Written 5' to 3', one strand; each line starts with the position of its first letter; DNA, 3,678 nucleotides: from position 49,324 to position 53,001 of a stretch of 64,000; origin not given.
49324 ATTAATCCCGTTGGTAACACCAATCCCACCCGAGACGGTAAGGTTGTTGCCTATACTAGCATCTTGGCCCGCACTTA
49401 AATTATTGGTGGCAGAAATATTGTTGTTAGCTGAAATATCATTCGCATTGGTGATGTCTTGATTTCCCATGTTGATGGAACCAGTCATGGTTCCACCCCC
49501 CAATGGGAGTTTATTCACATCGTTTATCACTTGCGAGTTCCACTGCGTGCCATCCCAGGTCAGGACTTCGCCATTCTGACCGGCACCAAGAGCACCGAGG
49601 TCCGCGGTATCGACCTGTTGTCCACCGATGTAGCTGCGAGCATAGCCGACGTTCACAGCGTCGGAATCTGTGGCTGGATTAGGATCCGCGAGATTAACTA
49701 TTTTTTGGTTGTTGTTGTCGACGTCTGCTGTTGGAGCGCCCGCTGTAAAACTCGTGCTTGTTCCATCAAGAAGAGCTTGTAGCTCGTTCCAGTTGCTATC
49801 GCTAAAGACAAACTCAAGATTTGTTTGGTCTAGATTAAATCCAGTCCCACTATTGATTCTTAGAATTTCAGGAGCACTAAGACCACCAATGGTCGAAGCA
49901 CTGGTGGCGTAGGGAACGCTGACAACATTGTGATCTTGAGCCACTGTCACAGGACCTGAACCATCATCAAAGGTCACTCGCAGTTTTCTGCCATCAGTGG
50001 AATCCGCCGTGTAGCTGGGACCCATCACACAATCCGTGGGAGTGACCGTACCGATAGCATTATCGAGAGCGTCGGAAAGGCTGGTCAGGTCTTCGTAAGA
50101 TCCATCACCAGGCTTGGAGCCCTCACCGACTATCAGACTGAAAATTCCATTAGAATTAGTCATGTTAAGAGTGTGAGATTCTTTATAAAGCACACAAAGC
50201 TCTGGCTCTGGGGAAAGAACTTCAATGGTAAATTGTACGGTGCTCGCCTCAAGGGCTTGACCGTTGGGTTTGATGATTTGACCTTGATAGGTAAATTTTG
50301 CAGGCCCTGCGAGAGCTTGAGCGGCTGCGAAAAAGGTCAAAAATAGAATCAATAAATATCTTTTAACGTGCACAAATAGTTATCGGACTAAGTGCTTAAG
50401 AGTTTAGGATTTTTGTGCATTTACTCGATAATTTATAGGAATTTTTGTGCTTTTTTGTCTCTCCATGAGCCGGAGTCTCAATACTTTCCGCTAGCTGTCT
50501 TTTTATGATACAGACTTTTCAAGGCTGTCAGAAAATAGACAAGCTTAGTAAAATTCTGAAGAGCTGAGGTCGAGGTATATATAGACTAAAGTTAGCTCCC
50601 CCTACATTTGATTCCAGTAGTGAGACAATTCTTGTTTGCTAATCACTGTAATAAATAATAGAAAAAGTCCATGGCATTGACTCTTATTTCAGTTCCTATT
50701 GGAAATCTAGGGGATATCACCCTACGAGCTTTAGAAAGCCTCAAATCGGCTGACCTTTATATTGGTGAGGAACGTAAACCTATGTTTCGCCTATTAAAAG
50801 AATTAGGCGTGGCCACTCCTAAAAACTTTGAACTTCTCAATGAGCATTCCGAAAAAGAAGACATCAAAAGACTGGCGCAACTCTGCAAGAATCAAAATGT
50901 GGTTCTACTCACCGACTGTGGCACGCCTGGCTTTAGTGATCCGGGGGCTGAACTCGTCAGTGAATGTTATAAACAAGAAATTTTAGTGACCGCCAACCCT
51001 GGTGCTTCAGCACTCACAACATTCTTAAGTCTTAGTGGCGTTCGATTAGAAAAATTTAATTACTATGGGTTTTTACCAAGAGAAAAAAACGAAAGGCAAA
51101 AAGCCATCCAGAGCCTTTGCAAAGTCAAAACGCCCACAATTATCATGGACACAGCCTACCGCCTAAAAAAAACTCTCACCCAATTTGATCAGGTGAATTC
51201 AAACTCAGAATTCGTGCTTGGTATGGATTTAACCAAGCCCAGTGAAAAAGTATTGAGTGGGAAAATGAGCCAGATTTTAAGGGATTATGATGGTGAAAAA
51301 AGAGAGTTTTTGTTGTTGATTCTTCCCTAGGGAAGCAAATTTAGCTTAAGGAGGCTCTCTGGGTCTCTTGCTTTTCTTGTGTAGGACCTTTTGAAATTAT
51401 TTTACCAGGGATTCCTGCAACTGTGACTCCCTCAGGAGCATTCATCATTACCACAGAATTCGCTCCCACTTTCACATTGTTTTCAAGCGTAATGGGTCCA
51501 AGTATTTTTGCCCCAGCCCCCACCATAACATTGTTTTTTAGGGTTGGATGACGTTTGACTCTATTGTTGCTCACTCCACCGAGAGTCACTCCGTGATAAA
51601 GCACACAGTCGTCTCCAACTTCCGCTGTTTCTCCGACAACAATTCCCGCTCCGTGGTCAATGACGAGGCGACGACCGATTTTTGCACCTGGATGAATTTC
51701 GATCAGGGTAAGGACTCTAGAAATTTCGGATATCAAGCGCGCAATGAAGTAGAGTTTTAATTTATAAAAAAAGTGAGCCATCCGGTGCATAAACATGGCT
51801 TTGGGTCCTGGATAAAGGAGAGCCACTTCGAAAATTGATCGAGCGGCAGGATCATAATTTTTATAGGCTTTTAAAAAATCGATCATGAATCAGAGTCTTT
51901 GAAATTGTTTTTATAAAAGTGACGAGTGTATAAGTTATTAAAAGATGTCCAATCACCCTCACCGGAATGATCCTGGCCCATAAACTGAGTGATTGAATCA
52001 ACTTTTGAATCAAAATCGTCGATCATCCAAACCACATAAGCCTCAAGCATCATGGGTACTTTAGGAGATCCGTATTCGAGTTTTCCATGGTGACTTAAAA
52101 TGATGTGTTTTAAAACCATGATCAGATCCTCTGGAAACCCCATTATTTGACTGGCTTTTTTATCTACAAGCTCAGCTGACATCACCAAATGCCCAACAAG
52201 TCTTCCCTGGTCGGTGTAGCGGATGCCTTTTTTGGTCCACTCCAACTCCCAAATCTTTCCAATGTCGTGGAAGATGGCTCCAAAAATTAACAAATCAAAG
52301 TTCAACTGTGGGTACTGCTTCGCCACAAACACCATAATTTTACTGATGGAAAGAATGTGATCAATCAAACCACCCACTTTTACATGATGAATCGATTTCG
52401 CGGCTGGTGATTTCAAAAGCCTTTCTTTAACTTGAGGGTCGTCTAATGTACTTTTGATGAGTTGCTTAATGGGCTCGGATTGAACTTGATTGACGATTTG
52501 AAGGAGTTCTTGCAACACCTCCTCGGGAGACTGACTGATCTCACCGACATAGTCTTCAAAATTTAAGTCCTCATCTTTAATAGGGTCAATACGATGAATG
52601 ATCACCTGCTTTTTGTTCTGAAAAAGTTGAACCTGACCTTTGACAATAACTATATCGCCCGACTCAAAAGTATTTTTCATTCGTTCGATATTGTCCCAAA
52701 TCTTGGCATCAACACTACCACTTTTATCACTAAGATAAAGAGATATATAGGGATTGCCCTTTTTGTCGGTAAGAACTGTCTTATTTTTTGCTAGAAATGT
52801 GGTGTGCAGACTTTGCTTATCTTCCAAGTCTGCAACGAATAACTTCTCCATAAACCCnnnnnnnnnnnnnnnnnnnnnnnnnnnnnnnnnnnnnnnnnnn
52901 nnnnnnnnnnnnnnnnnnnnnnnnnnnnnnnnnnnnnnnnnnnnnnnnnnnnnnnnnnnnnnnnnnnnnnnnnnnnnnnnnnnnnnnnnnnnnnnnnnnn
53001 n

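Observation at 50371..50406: Both fibre genes have a FliA-type promoter 6 nt from an identical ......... start (possible leaderless GUG mRNAs)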

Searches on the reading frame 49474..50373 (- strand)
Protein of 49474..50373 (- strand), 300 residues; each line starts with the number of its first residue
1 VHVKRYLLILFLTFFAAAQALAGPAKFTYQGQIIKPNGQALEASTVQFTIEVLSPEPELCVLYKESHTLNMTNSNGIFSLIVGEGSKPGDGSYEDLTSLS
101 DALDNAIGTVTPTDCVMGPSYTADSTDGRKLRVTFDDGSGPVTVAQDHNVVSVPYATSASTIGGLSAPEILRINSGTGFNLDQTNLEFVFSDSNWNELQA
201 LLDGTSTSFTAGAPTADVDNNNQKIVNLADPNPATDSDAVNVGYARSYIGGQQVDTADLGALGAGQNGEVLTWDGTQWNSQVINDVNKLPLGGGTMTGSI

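Call 24: find_homologous_proteins(query=window:49474-50373:-, max_evalue=0.00001)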
Query window:49474-50373:- (300 aa): 7 proteins with E <= 0.00001 among 6106 candidates.
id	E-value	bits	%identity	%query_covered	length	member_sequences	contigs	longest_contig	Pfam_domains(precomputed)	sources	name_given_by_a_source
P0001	4.3e-109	382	66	90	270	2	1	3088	-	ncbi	-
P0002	2.8e-73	265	44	100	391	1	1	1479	-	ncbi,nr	ncbi:MAG: hypothetical protein MJK18_07755 [Bdellovibrionales bacterium]|nr:hypothetical protein [Bd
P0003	2.8e-69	252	51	85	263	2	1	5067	-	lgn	-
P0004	1.4e-63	233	59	60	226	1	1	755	-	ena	-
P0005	6.2e-59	218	57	62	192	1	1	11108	-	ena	-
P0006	3.3e-53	199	49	70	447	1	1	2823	-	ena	-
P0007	1.2e-46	177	62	44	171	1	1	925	-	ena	-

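Call 26: find_related_loci(query=A1, collection=genome_contigs, flank=3000)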
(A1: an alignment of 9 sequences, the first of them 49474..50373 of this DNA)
Query A1 (300 aa) in genome_contigs; peptide patterns used: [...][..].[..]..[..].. (x = any residue, [..] = any of these).
116 stretches matched a pattern; 23 encode a relative of the query (tblastn E <= 1e-3); 23 distinct loci.
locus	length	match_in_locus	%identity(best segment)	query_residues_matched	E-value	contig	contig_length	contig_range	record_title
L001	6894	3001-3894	53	1-300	2e-102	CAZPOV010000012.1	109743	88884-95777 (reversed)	MAG TPA_asm: uncultured Pseudobdellovibrionaceae bacterium isolate SRP321284_co1_298 genome assembly, contig: NODE_183_l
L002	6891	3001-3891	53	3-300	1e-101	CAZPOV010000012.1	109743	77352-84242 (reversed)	MAG TPA_asm: uncultured Pseudobdellovibrionaceae bacterium isolate SRP321284_co1_298 genome assembly, contig: NODE_183_l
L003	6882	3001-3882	56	5-300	3e-101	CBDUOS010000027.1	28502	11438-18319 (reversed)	MAG TPA_asm: uncultured Bdellovibrionales bacterium isolate SRR22808124_binner23_Refined_29 genome assembly, contig: ERZ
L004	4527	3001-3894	52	1-300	8e-100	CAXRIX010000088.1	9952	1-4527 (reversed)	MAG: Bdellovibrionales bacterium isolate YZ12B_2.97 genome assembly, contig: k141_400312, whole genome shotgun sequence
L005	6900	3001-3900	51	1-300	8e-92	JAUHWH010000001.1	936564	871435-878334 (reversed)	MAG: Bdellovibrionia bacterium isolate 2_bin.16 NODE_6_length_936564_cov_1.893540, whole genome shotgun sequence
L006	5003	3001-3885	51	7-300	5e-90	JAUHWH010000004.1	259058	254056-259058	MAG: Bdellovibrionia bacterium isolate 2_bin.16 NODE_84_length_259058_cov_1.866984, whole genome shotgun sequence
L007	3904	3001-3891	50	3-300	2e-89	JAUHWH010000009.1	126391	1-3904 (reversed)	MAG: Bdellovibrionia bacterium isolate 2_bin.16 NODE_201_length_126391_cov_1.808782, whole genome shotgun sequence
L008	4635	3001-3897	50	1-300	2e-89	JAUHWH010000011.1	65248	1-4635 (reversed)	MAG: Bdellovibrionia bacterium isolate 2_bin.16 NODE_414_length_65248_cov_1.805009, whole genome shotgun sequence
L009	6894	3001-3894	50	2-300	3e-89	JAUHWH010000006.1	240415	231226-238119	MAG: Bdellovibrionia bacterium isolate 2_bin.16 NODE_93_length_240415_cov_1.834594, whole genome shotgun sequence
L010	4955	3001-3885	51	5-300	6e-84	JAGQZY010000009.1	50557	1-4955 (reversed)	MAG: Bdellovibrionales bacterium isolate HKST-UBA04 NODE_9_length_50557_cov_3.360440, whole genome shotgun sequence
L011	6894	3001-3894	54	3-300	1e-103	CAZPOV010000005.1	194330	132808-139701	MAG TPA_asm: uncultured Pseudobdellovibrionaceae bacterium isolate SRP321284_co1_298 genome assembly, contig: NODE_59_le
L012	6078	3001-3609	47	3-210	7e-52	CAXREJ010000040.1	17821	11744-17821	MAG: Bdellovibrionales bacterium isolate YZ09aB_3.4 genome assembly, contig: k141_134553, whole genome shotgun sequence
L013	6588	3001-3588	47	8-210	2e-47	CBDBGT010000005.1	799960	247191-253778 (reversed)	MAG: Bdellovibrionales bacterium isolate 74ec522b-521c-4d75-94aa-07725e6c486e genome assembly, contig: contig_5, whole g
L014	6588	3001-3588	47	8-210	2e-47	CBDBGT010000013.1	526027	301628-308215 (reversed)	MAG: Bdellovibrionales bacterium isolate 74ec522b-521c-4d75-94aa-07725e6c486e genome assembly, contig: contig_13, whole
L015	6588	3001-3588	47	8-210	2e-47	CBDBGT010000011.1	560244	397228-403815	MAG: Bdellovibrionales bacterium isolate 74ec522b-521c-4d75-94aa-07725e6c486e genome assembly, contig: contig_11, whole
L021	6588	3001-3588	46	8-210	1e-46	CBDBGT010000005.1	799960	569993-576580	MAG: Bdellovibrionales bacterium isolate 74ec522b-521c-4d75-94aa-07725e6c486e genome assembly, contig: contig_5, whole g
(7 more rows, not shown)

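Call 29: find_related_loci(query=A1, collection=metagenome_contigs, flank=1000)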
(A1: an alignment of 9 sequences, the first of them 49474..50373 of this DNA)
Query A1 (300 aa) in metagenome_contigs; peptide patterns used: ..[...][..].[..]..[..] (x = any residue, [..] = any of these).
216 stretches matched a pattern; 2 encode a relative of the query (tblastn E <= 1e-3); 2 distinct loci.
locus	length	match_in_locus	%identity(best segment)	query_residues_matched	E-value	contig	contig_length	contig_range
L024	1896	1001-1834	58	20-300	8e-103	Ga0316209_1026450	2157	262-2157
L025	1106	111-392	29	43-162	2e-9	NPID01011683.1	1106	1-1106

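Call 30: find_encoding_contigs(protein=P0001, flank=1500, max_places=3)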
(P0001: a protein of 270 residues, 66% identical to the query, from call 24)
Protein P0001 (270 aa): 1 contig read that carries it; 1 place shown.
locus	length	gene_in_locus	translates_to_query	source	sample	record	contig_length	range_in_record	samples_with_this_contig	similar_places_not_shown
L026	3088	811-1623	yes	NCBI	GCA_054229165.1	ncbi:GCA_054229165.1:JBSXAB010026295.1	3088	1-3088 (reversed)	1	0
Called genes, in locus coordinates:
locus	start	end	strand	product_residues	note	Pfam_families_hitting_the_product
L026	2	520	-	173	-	?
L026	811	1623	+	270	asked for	-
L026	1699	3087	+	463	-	?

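Call 31: find_encoding_contigs(protein=P0005, flank=1500, max_places=3)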
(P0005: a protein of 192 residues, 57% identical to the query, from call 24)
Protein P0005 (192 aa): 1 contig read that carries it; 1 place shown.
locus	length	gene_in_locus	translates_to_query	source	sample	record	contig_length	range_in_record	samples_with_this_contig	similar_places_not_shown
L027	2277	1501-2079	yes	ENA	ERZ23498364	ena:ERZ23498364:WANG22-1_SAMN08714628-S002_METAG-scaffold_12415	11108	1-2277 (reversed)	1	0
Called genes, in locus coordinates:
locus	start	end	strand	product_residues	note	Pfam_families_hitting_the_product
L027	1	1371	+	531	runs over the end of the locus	PF00089:Trypsin (faint)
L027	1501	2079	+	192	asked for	-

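Call 32: find_encoding_contigs(protein=P0007, flank=1500, max_places=3)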
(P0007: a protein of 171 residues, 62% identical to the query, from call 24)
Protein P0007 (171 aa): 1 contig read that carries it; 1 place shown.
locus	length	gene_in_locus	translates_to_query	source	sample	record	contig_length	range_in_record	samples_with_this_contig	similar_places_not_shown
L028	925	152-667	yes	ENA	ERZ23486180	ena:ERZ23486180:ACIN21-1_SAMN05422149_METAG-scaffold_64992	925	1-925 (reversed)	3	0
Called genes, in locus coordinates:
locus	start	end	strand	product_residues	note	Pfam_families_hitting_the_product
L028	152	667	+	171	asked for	-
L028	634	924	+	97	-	?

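Call 55: find_homologous_proteins(query=A1, max_evalue=0.001)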
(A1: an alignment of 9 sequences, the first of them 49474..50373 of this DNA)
Query A1 (9 sequences) (300 aa, profile of the alignment): 25 proteins with E <= 0.001 among 8000 candidates.
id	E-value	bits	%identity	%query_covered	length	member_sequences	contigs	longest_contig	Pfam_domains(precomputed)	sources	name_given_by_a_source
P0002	2.8e-141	488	44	100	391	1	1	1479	-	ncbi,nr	ncbi:MAG: hypothetical protein MJK18_07755 [Bdellovibrionales bacterium]|nr:hypothetical protein [Bd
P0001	1.7e-135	469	66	90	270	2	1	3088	-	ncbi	-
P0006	6.4e-124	431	49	70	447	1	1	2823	-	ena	-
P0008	2.3e-122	426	49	99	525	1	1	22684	-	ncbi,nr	ncbi:MAG: hypothetical protein KDD33_08970, partial [Bdellovibrionales bacterium]|nr:hypothetical pr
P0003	1.1e-118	414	51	85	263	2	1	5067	-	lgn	-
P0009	4.7e-110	385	47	100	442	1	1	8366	-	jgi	jgi:hypothetical protein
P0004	6.6e-110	385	59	60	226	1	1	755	-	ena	-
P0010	5.0e-104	366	46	90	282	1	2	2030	-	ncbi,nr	ncbi:MAG: hypothetical protein HRT44_12100, partial [Bdellovibrionales bacterium]|nr:hypothetical pr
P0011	2.4e-103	363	48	91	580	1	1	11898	-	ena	-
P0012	2.8e-100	353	49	94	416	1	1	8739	-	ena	-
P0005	8.4e-94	332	57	62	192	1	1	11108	-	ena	-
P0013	2.6e-89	317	46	73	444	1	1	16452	-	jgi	jgi:hypothetical protein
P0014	1.0e-88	315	54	65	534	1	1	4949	-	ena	-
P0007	2.4e-80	288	62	44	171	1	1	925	-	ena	-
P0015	6.0e-69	250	47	64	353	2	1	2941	-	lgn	-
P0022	9.5e-29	118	37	51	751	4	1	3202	PF13884.12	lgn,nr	nr:tail fiber domain-containing protein [uncultured Bdellovibrio sp.]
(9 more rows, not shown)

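Call 57: find_encoding_contigs(protein=P0009, flank=400, max_places=2)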
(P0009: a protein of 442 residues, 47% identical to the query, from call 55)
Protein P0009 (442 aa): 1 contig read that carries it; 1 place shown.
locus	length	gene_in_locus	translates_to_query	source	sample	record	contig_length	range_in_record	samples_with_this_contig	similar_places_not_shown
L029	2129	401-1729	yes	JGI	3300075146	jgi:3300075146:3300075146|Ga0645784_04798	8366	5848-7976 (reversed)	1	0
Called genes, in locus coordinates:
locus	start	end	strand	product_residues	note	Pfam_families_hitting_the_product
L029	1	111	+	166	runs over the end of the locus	?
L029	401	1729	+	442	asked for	-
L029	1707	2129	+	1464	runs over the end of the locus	PF01576:Myosin_tail_1 (faint), PF04012:PspA_IM30 (faint), PF04102:SlyX (faint), PF05377:FlaC_arch (faint), PF05667:CCDC22_CC (faint), PF24161:CCDC39, PF19220:Rod_CreS (weak), PF19220:Rod_CreS, +32 more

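Call 58: find_encoding_contigs(protein=P0014, flank=400, max_places=2)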
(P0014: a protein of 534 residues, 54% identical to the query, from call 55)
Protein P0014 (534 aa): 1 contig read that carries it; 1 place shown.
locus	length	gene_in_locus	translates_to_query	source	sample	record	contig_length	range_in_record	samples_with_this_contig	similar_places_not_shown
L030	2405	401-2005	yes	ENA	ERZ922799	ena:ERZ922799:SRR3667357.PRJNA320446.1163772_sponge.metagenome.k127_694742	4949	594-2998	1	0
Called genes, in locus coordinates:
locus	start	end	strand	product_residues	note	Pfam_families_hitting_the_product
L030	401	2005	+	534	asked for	-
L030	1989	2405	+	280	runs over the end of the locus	PF13884:Peptidase_S74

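Call 59: find_encoding_contigs(protein=P0013, flank=400, max_places=2)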
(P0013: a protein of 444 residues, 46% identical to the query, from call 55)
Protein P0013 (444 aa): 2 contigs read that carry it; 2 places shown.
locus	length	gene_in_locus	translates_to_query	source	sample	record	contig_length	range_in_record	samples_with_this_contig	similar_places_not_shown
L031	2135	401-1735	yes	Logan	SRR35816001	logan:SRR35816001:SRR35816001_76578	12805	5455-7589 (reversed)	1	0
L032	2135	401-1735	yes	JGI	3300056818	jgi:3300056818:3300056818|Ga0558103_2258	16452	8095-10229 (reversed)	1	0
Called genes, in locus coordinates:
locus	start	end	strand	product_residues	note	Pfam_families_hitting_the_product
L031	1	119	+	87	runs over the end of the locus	PF13591:MerR_2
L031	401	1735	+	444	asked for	-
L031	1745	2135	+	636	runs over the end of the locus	-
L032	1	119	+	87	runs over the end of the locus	PF13591:MerR_2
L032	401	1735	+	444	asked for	-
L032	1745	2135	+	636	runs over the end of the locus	-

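Call 60: find_encoding_contigs(protein=P0012, flank=400, max_places=2)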
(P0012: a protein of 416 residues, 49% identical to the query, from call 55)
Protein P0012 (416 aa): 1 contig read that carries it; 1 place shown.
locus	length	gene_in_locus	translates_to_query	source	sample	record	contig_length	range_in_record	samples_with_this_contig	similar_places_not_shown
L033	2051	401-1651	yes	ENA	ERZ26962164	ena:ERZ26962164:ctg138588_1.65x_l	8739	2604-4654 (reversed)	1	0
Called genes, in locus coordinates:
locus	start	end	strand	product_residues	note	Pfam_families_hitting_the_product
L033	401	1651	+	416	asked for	-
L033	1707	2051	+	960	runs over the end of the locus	-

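Call 68: find_encoding_contigs(protein=P0022, flank=400, max_places=2)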
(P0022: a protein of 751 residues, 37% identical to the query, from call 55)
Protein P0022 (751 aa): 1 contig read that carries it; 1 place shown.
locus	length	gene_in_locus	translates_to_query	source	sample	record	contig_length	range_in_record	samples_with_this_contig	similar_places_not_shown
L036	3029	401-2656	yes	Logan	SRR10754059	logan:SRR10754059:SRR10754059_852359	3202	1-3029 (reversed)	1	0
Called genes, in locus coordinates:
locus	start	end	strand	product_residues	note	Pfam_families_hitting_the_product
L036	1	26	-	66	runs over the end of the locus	?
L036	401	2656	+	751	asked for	PF13884:Peptidase_S74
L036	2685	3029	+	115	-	?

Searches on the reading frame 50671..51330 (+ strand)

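Call 10: search_protein_families(library=pfam, proteins=[window:50671-51330:+], max_evalue=0.01)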
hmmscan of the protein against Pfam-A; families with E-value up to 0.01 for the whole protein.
window:50671-51330:+ (219 aa): 1 family
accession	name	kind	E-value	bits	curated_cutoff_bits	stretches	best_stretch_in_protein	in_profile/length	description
PF00590.25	TP_methylase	-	4.3e-24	86.1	27.8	1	3-202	2-211/212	Tetrapyrrole (Corrin/Porphyrin) Methylases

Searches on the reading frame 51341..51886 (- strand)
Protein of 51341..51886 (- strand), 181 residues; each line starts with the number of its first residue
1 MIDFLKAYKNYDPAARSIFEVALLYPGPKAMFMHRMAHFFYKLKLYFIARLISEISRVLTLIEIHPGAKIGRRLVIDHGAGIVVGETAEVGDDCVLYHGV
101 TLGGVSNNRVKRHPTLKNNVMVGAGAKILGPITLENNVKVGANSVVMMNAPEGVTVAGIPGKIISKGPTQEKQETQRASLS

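Call 72: search_protein_families(library=pfam, proteins=[window:51341-51886:-], max_evalue=0.00001)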
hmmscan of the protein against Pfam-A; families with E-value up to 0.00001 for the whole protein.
window:51341-51886:- (181 aa): 1 family
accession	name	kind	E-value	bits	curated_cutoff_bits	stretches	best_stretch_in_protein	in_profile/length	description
PF00132.30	Hexapep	-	9.1e-13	47.8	27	1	113-146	1-34/36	Bacterial transferase hexapeptide (six repeats)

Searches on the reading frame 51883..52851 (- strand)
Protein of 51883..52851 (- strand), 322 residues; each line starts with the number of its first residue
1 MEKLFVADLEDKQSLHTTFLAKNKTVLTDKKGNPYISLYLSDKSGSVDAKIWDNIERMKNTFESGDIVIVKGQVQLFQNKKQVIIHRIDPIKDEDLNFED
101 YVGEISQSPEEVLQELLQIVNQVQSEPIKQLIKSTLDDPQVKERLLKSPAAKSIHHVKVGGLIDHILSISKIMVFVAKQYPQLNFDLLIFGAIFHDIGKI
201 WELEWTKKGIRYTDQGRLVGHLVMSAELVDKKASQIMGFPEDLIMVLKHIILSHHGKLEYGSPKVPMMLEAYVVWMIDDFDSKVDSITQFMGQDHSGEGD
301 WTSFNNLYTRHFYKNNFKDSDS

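Call 72: search_protein_families(library=pfam, proteins=[window:51883-52851:-], max_evalue=0.00001)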
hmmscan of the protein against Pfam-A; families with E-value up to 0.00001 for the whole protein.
window:51883-52851:- (322 aa): 2 families
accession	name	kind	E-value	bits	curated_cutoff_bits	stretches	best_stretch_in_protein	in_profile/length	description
PF01336.31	tRNA_anti-codon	-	8.8e-11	42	27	1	30-90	12-74/75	OB-fold nucleic acid binding domain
PF01966.28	HD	-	1.3e-09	38.8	22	1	163-280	2-113/116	HD domain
